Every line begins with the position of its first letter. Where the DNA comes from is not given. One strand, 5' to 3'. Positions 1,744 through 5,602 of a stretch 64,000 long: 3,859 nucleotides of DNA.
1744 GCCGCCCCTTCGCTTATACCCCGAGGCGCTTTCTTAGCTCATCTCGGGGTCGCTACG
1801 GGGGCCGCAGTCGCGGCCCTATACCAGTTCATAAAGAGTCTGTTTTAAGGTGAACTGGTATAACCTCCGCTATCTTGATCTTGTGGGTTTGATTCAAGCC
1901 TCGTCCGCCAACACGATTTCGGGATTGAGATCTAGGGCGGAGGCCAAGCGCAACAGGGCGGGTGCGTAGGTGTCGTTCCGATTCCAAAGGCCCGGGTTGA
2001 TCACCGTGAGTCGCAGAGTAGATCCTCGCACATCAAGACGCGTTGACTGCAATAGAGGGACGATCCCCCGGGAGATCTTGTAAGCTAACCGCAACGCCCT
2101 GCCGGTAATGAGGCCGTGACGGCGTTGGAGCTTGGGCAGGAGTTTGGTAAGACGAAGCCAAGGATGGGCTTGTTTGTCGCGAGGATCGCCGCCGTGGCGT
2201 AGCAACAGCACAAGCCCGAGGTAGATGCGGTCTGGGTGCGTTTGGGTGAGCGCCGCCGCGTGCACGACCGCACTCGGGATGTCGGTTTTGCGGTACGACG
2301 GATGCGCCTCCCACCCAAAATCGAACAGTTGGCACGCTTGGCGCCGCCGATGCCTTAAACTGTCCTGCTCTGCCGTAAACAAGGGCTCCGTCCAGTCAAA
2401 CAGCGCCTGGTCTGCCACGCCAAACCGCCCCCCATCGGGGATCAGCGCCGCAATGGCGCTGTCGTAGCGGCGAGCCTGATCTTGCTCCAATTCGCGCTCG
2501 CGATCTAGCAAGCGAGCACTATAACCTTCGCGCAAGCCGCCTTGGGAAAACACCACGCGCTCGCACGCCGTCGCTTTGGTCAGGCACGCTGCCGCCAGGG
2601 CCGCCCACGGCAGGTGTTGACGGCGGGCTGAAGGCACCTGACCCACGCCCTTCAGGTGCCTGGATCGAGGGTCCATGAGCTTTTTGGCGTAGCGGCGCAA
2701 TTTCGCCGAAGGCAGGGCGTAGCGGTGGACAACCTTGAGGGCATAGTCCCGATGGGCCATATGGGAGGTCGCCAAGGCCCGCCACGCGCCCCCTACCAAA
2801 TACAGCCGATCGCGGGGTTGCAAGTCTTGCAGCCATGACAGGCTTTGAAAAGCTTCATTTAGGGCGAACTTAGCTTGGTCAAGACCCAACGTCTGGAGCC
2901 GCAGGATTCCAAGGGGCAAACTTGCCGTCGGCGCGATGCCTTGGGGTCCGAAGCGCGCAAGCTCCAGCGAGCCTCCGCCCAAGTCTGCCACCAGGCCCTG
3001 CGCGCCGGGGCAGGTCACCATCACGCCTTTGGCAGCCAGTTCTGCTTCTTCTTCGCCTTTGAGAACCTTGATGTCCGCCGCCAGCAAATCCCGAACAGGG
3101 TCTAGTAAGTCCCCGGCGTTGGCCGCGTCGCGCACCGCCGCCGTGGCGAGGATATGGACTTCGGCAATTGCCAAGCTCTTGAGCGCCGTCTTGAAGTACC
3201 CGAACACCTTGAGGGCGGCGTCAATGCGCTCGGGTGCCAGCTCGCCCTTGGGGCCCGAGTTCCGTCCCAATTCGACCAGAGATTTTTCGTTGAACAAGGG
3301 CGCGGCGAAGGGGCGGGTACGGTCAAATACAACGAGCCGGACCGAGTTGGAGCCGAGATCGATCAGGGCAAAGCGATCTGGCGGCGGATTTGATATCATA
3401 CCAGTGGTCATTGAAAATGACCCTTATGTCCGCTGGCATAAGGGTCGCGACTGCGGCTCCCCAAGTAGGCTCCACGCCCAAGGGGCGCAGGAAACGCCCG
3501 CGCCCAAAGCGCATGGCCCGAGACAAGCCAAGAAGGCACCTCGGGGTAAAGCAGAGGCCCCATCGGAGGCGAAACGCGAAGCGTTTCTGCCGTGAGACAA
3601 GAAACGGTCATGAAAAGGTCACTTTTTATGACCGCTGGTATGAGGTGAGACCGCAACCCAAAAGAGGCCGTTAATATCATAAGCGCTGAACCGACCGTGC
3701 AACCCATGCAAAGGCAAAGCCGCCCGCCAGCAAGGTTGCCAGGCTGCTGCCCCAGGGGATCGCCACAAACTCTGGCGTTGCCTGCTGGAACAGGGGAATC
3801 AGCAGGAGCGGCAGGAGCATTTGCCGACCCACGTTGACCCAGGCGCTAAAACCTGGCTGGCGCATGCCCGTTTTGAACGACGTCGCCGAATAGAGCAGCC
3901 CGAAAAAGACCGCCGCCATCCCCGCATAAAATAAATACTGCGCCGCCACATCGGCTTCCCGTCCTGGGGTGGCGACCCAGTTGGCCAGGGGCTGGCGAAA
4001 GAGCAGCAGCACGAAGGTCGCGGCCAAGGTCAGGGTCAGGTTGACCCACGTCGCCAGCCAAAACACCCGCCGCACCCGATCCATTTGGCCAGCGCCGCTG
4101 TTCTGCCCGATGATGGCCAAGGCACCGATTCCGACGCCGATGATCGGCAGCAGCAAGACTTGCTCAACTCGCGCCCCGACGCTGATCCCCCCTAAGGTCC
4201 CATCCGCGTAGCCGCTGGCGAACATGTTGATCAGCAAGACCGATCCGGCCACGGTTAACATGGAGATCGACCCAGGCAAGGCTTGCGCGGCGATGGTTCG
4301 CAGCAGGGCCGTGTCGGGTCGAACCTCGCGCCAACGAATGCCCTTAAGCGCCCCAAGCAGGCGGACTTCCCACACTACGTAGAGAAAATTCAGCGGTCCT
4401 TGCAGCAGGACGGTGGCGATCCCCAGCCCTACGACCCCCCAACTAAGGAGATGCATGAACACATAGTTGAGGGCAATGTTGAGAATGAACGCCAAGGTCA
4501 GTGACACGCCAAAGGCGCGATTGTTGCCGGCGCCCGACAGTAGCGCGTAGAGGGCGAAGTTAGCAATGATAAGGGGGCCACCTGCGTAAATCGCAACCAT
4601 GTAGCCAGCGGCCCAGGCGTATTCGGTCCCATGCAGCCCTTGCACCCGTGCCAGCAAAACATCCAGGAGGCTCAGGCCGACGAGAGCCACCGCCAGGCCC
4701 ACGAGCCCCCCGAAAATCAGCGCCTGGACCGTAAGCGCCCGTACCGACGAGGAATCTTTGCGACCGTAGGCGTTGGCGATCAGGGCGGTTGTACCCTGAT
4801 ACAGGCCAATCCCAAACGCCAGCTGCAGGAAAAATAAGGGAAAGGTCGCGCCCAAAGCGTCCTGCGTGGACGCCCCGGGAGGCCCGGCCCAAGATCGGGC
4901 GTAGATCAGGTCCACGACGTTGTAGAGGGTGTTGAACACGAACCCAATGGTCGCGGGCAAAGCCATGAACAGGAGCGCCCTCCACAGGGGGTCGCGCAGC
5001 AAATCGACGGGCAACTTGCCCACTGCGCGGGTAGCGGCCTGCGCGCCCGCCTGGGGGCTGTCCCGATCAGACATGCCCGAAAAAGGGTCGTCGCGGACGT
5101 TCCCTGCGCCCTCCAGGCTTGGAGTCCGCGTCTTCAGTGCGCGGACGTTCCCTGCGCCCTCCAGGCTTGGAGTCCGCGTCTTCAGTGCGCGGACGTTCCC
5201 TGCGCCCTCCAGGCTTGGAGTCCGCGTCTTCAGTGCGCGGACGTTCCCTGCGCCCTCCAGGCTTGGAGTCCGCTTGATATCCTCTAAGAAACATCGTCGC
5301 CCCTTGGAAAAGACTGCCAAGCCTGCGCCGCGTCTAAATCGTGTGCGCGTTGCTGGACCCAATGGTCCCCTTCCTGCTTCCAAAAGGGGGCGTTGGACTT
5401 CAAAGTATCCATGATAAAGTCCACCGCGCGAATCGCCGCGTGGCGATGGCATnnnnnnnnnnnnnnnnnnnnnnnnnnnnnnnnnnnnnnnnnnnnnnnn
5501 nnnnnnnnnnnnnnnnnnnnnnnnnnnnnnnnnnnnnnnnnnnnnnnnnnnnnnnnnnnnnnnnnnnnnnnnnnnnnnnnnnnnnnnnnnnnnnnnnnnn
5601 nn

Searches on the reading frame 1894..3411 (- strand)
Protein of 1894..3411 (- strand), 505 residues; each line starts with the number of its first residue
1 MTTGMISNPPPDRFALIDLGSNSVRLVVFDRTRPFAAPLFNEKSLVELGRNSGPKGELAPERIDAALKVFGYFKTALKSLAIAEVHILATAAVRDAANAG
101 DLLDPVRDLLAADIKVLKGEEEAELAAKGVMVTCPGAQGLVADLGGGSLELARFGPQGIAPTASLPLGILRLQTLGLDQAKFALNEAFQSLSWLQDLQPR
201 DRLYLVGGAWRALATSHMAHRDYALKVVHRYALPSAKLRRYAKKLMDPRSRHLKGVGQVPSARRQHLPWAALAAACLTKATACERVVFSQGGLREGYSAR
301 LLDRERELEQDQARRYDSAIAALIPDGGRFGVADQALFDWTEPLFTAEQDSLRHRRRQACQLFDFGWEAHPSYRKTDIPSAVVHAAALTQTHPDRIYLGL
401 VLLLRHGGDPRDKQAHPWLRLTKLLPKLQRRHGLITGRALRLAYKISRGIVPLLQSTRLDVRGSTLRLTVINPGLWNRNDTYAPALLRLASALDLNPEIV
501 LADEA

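Call 41: search_protein_families(library=pfam, proteins=[window:1894-3411:-], max_evalue=0.00001)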
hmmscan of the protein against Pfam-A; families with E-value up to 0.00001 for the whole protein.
window:1894-3411:- (505 aa): 2 families
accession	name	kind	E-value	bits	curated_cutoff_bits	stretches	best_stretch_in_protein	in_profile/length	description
PF02541.22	Ppx-GppA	-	1.6e-38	133.3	27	1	29-304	3-284/285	Ppx/GppA phosphatase family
PF21697.3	Ppx_C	-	4.5e-14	53.4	27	1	353-468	42-155/187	Exopolyphosphatase, C-terminal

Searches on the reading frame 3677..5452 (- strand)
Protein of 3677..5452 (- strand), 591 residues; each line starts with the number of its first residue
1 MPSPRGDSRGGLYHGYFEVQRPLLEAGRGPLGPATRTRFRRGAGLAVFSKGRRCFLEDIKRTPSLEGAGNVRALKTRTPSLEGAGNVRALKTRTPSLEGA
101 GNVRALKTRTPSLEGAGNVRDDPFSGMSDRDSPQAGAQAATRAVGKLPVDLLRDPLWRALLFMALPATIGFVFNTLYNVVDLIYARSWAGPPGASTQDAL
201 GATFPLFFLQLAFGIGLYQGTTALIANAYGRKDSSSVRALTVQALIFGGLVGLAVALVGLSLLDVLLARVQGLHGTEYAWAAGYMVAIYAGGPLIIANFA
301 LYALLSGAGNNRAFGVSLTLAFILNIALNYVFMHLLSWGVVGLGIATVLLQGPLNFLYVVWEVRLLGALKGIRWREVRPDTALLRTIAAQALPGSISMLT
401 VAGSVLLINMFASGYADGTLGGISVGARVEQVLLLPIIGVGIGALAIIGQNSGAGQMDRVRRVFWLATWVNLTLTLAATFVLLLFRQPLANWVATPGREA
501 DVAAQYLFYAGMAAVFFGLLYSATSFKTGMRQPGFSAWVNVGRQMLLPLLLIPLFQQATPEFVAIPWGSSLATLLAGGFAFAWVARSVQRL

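Call 41: search_protein_families(library=pfam, proteins=[window:3677-5452:-], max_evalue=0.00001)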
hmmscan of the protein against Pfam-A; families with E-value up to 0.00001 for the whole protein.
window:3677-5452:- (591 aa): 1 family
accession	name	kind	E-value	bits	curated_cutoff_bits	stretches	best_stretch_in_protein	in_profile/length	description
PF01554.23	MatE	-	1.9e-32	112.6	24.9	2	395-549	3-156/161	MatE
